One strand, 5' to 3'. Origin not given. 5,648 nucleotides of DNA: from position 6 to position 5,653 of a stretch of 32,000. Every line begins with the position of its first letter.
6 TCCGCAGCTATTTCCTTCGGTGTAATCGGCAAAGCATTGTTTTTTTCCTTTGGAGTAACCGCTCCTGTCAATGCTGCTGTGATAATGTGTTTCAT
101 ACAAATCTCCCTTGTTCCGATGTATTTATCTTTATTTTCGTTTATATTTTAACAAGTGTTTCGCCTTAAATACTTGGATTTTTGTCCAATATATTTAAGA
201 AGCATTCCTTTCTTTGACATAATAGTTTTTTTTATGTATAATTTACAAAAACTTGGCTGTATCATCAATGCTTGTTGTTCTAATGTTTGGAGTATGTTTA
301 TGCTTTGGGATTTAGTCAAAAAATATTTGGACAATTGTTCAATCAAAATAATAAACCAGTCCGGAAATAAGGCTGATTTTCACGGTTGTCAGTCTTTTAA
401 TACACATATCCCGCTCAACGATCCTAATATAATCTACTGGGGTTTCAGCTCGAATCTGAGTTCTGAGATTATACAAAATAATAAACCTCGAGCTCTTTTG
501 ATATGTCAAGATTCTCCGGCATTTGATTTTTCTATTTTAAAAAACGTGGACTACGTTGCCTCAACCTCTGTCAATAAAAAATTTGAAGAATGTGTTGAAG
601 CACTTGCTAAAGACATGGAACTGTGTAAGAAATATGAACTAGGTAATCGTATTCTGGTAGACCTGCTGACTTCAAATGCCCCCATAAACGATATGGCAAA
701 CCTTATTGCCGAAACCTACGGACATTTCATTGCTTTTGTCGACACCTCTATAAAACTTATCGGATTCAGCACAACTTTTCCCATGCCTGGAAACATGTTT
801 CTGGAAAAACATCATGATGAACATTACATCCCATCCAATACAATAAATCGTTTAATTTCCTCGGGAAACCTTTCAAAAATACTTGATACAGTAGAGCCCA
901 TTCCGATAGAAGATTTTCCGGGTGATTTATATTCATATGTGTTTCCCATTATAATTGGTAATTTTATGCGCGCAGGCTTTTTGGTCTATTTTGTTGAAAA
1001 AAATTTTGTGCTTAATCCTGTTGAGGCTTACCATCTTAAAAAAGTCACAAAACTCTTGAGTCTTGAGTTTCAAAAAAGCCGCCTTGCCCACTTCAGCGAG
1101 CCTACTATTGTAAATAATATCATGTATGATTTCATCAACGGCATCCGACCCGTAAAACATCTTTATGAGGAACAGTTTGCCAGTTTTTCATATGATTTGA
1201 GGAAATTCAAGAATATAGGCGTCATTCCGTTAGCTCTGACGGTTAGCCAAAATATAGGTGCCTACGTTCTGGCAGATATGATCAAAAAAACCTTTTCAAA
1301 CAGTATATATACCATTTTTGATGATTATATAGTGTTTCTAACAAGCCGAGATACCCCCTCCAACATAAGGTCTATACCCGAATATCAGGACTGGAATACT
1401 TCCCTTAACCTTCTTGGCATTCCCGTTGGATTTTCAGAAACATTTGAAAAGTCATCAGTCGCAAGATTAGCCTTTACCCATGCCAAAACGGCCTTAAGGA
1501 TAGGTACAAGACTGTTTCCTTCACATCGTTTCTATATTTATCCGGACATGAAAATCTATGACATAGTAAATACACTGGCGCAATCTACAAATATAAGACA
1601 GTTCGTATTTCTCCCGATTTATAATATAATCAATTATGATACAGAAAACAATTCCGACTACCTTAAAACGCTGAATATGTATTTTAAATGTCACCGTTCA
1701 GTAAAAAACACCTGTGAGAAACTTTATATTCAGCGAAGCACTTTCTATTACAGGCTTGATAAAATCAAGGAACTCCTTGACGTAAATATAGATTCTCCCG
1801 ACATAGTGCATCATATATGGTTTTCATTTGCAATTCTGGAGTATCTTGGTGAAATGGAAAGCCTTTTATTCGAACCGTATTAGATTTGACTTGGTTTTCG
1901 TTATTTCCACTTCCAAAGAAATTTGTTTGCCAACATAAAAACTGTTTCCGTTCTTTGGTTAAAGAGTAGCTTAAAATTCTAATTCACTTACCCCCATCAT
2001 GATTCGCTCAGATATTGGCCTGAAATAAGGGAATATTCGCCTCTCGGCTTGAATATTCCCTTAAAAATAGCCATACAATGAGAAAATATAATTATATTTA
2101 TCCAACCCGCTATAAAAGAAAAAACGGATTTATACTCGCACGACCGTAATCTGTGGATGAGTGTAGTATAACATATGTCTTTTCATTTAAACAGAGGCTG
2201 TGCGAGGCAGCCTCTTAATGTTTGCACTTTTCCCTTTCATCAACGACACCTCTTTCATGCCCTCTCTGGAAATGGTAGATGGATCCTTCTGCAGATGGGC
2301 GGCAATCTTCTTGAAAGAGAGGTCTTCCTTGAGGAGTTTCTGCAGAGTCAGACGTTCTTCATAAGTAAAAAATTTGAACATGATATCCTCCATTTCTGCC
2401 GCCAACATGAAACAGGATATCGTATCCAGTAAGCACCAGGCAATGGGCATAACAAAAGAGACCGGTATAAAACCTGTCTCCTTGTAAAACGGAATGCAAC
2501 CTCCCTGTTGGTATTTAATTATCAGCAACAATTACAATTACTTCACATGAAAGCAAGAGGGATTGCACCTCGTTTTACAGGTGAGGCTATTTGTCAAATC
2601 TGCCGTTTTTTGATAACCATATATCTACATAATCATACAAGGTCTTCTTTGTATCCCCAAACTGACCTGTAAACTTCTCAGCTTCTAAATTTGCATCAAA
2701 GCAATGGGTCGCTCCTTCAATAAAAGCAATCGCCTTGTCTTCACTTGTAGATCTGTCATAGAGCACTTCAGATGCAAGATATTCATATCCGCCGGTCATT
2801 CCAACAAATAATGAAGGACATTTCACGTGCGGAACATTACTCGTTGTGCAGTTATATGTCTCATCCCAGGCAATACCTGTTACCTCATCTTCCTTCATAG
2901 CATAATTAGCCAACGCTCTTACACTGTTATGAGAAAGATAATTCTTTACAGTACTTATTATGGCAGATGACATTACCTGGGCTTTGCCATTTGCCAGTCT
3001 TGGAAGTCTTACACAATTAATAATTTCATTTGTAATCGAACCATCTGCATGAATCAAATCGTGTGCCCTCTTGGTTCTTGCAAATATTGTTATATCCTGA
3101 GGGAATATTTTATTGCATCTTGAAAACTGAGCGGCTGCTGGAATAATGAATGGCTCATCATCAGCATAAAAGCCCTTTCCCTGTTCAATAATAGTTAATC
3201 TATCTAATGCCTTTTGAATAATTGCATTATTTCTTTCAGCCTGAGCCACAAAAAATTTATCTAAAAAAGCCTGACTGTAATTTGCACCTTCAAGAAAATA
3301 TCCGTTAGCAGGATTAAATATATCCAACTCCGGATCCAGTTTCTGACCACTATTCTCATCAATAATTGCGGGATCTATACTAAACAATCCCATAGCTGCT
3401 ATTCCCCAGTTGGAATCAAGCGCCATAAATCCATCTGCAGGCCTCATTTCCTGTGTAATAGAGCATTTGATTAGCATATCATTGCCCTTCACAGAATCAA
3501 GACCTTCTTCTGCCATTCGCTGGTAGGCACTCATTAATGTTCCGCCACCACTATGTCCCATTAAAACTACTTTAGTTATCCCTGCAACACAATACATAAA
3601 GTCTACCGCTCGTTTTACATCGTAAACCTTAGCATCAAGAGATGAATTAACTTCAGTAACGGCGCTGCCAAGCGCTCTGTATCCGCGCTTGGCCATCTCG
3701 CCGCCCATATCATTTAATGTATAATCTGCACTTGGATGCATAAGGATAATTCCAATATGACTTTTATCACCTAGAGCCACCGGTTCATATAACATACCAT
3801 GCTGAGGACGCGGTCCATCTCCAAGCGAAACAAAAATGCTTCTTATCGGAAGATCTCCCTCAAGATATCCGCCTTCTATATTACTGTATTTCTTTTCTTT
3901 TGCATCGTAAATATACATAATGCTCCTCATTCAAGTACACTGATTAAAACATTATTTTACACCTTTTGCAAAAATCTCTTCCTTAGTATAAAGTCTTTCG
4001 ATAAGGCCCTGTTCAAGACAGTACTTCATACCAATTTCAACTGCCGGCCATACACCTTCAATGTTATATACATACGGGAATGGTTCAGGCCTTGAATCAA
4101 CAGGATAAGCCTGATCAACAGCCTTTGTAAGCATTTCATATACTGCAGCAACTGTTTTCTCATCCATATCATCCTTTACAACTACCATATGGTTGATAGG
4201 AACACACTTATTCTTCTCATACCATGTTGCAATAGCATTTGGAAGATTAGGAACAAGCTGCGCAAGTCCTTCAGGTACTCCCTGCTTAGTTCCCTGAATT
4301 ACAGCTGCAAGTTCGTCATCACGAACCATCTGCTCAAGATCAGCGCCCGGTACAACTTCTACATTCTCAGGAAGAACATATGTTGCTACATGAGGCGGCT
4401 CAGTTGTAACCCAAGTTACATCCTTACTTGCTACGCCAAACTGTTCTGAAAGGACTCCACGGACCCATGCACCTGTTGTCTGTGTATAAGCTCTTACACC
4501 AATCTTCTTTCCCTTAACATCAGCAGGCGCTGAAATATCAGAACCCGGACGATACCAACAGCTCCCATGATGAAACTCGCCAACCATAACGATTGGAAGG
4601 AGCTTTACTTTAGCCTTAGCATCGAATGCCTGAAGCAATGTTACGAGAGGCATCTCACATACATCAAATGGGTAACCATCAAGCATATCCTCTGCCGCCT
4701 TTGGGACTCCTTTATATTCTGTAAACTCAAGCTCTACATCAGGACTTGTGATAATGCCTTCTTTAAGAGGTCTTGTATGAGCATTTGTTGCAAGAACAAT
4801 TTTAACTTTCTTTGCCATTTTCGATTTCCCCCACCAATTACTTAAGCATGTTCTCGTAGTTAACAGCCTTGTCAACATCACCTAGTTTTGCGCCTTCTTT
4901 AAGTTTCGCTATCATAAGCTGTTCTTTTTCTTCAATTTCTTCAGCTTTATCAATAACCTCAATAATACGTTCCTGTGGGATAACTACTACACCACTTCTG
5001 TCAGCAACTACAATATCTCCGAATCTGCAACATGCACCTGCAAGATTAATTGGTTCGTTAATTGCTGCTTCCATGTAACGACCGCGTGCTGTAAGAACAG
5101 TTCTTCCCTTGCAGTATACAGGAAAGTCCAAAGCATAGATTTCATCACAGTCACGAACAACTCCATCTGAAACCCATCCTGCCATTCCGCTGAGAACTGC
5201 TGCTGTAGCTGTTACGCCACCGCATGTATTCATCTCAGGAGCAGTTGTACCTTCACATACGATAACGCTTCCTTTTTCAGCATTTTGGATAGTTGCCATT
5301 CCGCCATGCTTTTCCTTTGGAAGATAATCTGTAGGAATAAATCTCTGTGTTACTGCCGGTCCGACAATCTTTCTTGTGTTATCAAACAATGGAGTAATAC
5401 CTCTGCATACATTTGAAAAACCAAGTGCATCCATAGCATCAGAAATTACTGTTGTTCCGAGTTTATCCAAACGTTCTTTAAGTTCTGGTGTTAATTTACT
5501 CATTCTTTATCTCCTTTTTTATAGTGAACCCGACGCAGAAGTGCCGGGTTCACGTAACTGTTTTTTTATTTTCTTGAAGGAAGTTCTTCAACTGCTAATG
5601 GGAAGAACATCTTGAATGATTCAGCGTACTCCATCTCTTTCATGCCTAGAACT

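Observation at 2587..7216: Five-gene operon whose enzyme families mirror the lower protocatechuate-4,5-cleavage/gallate route (hydrolase, hydratase, aldolase), with no LigAB/GalA-type dioxygenase in sight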

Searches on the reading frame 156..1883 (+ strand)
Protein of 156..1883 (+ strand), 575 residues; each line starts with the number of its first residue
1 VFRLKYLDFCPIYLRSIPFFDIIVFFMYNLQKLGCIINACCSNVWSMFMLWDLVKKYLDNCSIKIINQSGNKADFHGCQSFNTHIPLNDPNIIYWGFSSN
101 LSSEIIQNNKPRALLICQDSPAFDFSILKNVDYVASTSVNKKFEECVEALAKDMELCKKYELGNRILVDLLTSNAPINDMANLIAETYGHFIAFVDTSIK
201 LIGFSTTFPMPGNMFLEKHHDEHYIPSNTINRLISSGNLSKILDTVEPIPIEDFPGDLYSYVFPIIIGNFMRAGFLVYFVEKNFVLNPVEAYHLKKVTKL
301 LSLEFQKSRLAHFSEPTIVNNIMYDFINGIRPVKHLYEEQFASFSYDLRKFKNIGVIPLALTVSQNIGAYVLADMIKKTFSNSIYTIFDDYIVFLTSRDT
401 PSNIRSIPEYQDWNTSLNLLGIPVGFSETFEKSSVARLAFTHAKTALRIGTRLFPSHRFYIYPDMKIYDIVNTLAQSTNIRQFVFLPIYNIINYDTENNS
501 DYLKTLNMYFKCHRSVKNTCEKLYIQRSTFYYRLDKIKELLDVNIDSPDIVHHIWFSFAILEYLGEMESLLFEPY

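Call 4: search_protein_families(library=pfam, proteins=[window:156-1883:+], max_evalue=0.01)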
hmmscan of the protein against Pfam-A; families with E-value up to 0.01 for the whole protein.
window:156-1883:+ (575 aa): 2 families
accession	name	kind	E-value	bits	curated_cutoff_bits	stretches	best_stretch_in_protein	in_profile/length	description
PF13556.12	HTH_30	-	1.4e-15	57.3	27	1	502-559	1-58/59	PucR C-terminal helix-turn-helix domain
PF05043.19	Mga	-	0.00059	20.8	21.1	0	507-542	24-59/87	Mga helix-turn-helix domain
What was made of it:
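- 156..1883 (+): PucR/CdaR-type regulator downstream of the operon. Which genes it regulates is unknown. Pfam HTH_30 E=1.4e-15 (call 4).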

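Call 5: search_protein_families(library=ncbifam, proteins=[window:156-1883:+], max_evalue=0.01)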
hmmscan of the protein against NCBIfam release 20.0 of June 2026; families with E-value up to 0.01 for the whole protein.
window:156-1883:+ (575 aa): 3 families
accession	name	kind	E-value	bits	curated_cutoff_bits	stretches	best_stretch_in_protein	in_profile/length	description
NF008550.0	PRK11477.1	equivalog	6.3e-12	45.1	612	1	430-549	254-370/385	CdaR family transcriptional regulator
NF058503.1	SprTransRegAdeR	equivalog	9.1e-12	44.7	700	1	177-550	9-388/403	sporulation transcriptional activator AdeR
NF045769.1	TransActPmfR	equivalog_domain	0.00085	18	800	1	498-559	399-460/470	transcciptional activator PmfR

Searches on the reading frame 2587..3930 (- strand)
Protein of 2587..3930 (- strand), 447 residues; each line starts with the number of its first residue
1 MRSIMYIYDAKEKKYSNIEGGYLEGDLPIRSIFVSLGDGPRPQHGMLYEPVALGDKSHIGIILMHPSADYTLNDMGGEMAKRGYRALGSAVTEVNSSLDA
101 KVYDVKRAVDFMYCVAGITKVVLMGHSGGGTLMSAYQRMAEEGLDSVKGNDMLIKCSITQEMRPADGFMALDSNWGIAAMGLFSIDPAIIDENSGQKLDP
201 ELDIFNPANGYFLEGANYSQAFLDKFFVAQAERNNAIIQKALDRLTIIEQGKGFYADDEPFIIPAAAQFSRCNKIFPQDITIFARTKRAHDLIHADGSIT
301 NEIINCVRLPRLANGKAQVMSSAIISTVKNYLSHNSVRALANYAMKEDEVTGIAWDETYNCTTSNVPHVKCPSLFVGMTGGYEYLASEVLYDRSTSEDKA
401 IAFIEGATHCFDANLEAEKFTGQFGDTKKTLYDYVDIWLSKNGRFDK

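Call 4: search_protein_families(library=pfam, proteins=[window:2587-3930:-], max_evalue=0.01)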
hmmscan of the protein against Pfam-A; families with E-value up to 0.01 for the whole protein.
window:2587-3930:- (447 aa): 2 families
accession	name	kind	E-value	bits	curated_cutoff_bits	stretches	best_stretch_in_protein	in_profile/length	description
PF12146.15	Hydrolase_4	-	0.0033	17.2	27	0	97-141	54-98/239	Serine aminopeptidase, S33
PF08538.16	DUF1749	-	0.0088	15.6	24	0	96-138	78-124/299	Protein of unknown function (DUF1749)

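Call 5: search_protein_families(library=ncbifam, proteins=[window:2587-3930:-], max_evalue=0.01)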
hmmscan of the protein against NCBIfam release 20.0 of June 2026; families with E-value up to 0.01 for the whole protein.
window:2587-3930:- (447 aa): 0 families

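Call 10: search_solved_structures(query=window:2587-3930:-, max_evalue=1)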
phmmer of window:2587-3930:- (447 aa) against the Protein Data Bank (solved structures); distinct sequences matched with E-value up to 1: 2.
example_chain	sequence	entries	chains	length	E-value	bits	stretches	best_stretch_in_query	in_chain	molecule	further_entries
8hfw_A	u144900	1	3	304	0.059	15.4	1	93-143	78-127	Alpha/beta fold hydrolase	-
5xb6_A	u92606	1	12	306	0.43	12.5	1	373-410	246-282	Uncharacterized protein YcjY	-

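Call 71: search_protein_families(library=ncbifam, proteins=[window:2587-3918:-], max_evalue=0.00001)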
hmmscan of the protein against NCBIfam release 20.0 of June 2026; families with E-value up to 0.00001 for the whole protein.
window:2587-3918:- (443 aa): 0 families

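Call 91: search_protein_representatives(protein=window:2587-3918:-)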
Query: 443 residues. Proteins with E-value up to 0.001 (for the whole library): 731; up to 1e-10: 375; up to 1e-30: 119. The best 150 are listed.
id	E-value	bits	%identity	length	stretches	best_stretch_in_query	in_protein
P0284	2.5e-122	425.2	47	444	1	2-436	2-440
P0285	1.1e-105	370.4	41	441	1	15-437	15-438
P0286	6.2e-105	367.9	42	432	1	41-436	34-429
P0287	7.0e-105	367.7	45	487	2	208-441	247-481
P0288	1.8e-102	359.8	44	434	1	2-438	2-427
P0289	1.4e-95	337.1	43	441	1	36-435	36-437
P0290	6.9e-94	331.5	43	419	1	45-441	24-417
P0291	7.5e-94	331.4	41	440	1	1-408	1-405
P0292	4.1e-93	328.9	41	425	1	40-438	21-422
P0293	5.6e-93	328.5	42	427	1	40-437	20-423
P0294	2.0e-89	316.8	40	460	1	40-437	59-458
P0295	7.7e-89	314.9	39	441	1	27-441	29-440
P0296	9.1e-86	304.7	40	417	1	24-441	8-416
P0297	5.7e-81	288.9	40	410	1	39-442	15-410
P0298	3.4e-79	283.1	39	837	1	39-441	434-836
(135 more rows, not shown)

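Call 93: search_protein_families(library=pfam, alignment_id=A4, max_evalue=0.01)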
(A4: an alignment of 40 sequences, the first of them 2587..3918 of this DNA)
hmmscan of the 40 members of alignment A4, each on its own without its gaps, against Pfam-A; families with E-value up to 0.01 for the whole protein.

A. member 1, window:2587-3918:- (443 aa): 2 families
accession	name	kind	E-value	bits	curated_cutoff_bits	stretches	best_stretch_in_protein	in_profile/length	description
PF12146.15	Hydrolase_4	-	0.0032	17.2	27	0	93-138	54-99/239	Serine aminopeptidase, S33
PF08538.16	DUF1749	-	0.0096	15.5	24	0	92-134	78-124/299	Protein of unknown function (DUF1749)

B. families by the number of members that match (of 40 scanned): 12 families
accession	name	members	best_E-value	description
PF12146.15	Hydrolase_4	14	6.9e-09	Serine aminopeptidase, S33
PF00561.26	Abhydrolase_1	12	0.00011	alpha/beta hydrolase fold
PF12697.13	Abhydrolase_6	12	0.00022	Alpha/beta hydrolase family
PF08538.16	DUF1749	4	0.00055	Protein of unknown function (DUF1749)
PF12695.13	Abhydrolase_5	4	0.0053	Alpha/beta hydrolase family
PF06028.17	DUF915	2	0.0022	Alpha/beta hydrolase of unknown function (DUF915)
PF10518.14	TAT_signal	1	7e-06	TAT (twin-arginine translocation) pathway signal sequence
PF10399.14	UCR_Fe-S_N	1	0.0015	Ubiquitinol-cytochrome C reductase Fe-S subunit TAT signal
PF00326.27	Peptidase_S9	1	0.0052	Prolyl oligopeptidase family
PF10340.15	Say1_Mug180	1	0.0054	Steryl acetyl hydrolase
PF22500.2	GMC_oxred_C_1st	1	0.0057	GMC oxidoreductase, C-terminal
PF06057.17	VirJ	1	0.0075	Bacterial virulence protein (VirJ)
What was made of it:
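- Checked: Hydrolase: only sub-threshold alpha/beta-hydrolase matches (calls 4, 93).
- Members of the hydrolase family weakly match Hydrolase_4, the 'serine aminopeptidase S33' family (call 93).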

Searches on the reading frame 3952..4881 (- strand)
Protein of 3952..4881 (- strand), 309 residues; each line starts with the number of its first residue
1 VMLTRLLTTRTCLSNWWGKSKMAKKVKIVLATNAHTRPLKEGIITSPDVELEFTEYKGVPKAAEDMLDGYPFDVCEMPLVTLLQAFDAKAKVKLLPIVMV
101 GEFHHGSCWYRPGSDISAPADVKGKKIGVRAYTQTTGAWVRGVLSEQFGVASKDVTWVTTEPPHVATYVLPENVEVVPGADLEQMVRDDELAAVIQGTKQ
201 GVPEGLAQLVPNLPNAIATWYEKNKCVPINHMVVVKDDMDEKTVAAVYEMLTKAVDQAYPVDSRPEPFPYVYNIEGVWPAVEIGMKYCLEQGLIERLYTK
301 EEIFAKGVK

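Call 4: search_protein_families(library=pfam, proteins=[window:3952-4881:-], max_evalue=0.01)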
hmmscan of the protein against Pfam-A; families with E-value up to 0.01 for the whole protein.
window:3952-4881:- (309 aa): 2 families
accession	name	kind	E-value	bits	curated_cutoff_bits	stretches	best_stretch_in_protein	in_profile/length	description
PF09084.16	NMT1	-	1.2e-05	25.7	20.5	1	90-182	56-149/216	NMT1/THI5 like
PF12974.12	Phosphonate-bd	-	0.0094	15.8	27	0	89-251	65-213/242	ABC transporter, phosphonate, periplasmic substrate-binding protein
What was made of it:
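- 3952..4818 (-): Gene 4: signal-less PhtD-like protein with a periplasmic-binding-protein fold (288 aa). Putative non-oxidative decarboxylase. Pfam NMT1 E=1.2e-5 (call 4).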

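Call 5: search_protein_families(library=ncbifam, proteins=[window:3952-4881:-], max_evalue=0.01)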
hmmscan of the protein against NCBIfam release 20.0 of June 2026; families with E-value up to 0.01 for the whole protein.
window:3952-4881:- (309 aa): 1 family
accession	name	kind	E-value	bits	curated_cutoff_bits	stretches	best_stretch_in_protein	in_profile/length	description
TIGR01728.1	SsuA_fam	subfamily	0.0041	16.4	163.5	1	72-167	52-144/290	aliphatic sulfonate ABC transporter substrate-binding protein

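Call 9: search_solved_structures(query=window:3952-4881:-, max_evalue=1)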
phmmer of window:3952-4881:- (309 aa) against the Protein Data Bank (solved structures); distinct sequences matched with E-value up to 1: 1.
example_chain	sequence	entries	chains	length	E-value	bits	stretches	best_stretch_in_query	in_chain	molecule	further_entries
9jp7_A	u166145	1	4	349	1.6e-09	40.8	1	26-195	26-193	4,5-dihydroxyphthalate decarboxylase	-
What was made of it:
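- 3952..4818 (-): PDB 9jp7 4,5-dihydroxyphthalate decarboxylase E=1.6e-9, N-terminal ~170 residues only (call 9).
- On PhtD (4,5-dihydroxyphthalate decarboxylase): Only a partial match: E=1.6e-9, residues 26-195 of the long ORF (call 9).
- Closest known: PhtD, 4,5-dihydroxyphthalate decarboxylase. Same: Same signal-less periplasmic-binding-protein-like fold family (calls 4, 9).
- Checked: PhtD-like: NMT1 weak (call 4), and PDB 9jp7 4,5-dihydroxyphthalate decarboxylase E=1.6e-9 over the N-terminal ~170 residues only (call 9).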

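Call 71: search_protein_families(library=ncbifam, proteins=[window:3952-4818:-], max_evalue=0.00001)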
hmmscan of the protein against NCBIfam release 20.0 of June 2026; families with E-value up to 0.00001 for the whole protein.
window:3952-4818:- (288 aa): 0 families

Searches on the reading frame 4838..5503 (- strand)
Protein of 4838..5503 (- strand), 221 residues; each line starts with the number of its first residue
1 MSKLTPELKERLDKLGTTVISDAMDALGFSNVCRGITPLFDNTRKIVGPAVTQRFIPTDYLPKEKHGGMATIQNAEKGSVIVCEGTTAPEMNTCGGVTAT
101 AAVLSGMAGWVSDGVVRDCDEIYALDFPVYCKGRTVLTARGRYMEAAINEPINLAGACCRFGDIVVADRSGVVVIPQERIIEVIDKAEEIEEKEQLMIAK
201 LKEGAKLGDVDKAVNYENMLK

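Call 4: search_protein_families(library=pfam, proteins=[window:4838-5503:-], max_evalue=0.01)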
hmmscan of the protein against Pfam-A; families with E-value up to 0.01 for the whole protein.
window:4838-5503:- (221 aa): 1 family
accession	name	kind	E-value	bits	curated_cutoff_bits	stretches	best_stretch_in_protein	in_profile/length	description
PF03737.21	RraA-like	-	2.4e-32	112.7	24.5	1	17-174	1-152/152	Aldolase/RraA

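Call 5: search_protein_families(library=ncbifam, proteins=[window:4838-5503:-], max_evalue=0.01)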
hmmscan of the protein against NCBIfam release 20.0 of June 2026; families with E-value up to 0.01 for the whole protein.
window:4838-5503:- (221 aa): 10 families
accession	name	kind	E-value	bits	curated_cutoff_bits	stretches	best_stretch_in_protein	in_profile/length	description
NF006093.0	PRK08245.1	subfamily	2.9e-38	131.6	208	1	3-207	5-217/240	hypothetical protein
NF005442.0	PRK07028.1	equivalog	4.7e-33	114.4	593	1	6-217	227-427/430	bifunctional hexulose-6-phosphate synthase/ribonuclease regulator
NF009399.0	PRK12764.1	equivalog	4.1e-30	105.2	444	1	3-207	267-476/501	fumarylacetoacetate hydrolase family protein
NF004850.0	PRK06201.1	subfamily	1.7e-29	102.9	231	1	4-206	15-208/222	hypothetical protein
NF006731.0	PRK09262.1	equivalog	7.1e-25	87.9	179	1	7-206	19-209/229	4-carboxy-4-hydroxy-2-oxoadipate aldolase/oxaloacetate decarboxylase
TIGR02798.1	ligK_PcmE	equivalog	1.6e-23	83.5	304.5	1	9-206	15-203/222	4-carboxy-4-hydroxy-2-oxoadipate aldolase/oxaloacetate decarboxylase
NF006875.0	PRK09372.1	equivalog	1.8e-09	37.6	136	1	70-178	50-157/161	ribonuclease E activity regulator RraA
TIGR01935.1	NOT-MenG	subfamily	4.2e-09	36.4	123.8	1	70-174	46-149/150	RraA family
NF009134.0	PRK12487.1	equivalog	2.5e-08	33.8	196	1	72-175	52-154/161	putative 4-hydroxy-4-methyl-2-oxoglutarate aldolase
TIGR02998.1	RraA_entero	equivalog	0.00084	19.4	241.25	1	73-177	53-156/161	ribonuclease E activity regulator RraA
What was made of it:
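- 4838..5503 (-): Gene 3: RraA-fold protein 'RraA1' (221 aa). Putative class II pyruvate aldolase / oxaloacetate decarboxylase with a diverged substrate pocket. Best NCBIfam match is the PRK08245 subfamily, 131.6 bits, below its cut-off of 208 (calls 4, 5).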

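Call 8: search_solved_structures(query=window:4838-5503:-, max_evalue=0.01)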
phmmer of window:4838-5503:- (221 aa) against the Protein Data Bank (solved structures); distinct sequences matched with E-value up to 0.01: 9.
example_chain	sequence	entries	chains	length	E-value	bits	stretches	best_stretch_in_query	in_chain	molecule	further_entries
3k4i_A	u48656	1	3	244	2.9e-26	95.6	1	10-214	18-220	uncharacterized protein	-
5x15_A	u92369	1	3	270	2.2e-15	60.1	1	11-209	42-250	Putative transferase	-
5ir2_A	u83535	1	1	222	1e-12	51.3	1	7-195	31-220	Cellulase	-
3noj_A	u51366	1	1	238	3e-08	36.8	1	11-200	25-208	4-carboxy-4-hydroxy-2-oxoadipate aldolase/oxaloacetate decarboxylase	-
3c8o_A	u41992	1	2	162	4.4e-06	29.7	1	72-178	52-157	Regulator of ribonuclease activity A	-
2pcn_A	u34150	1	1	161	0.0011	21.9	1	71-178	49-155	S-adenosylmethionine:2-demethylmenaquinone methyltransferase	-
1j3l_A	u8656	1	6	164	0.0039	20.1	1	75-177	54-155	Demethylmenaquinone Methyltransferase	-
2c5q_A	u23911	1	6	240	0.0047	19.8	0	94-204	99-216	RRAA-LIKE PROTEIN YER010C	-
1nxj_A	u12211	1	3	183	0.0072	19.2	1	72-175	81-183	Probable S-adenosylmethionine:2-demethylmenaquinone methyltransferase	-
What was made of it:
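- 4838..5503 (-): PDB 3k4i E=2.9e-26; 3noj HMG/CHA aldolase E=3e-8 (call 8).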
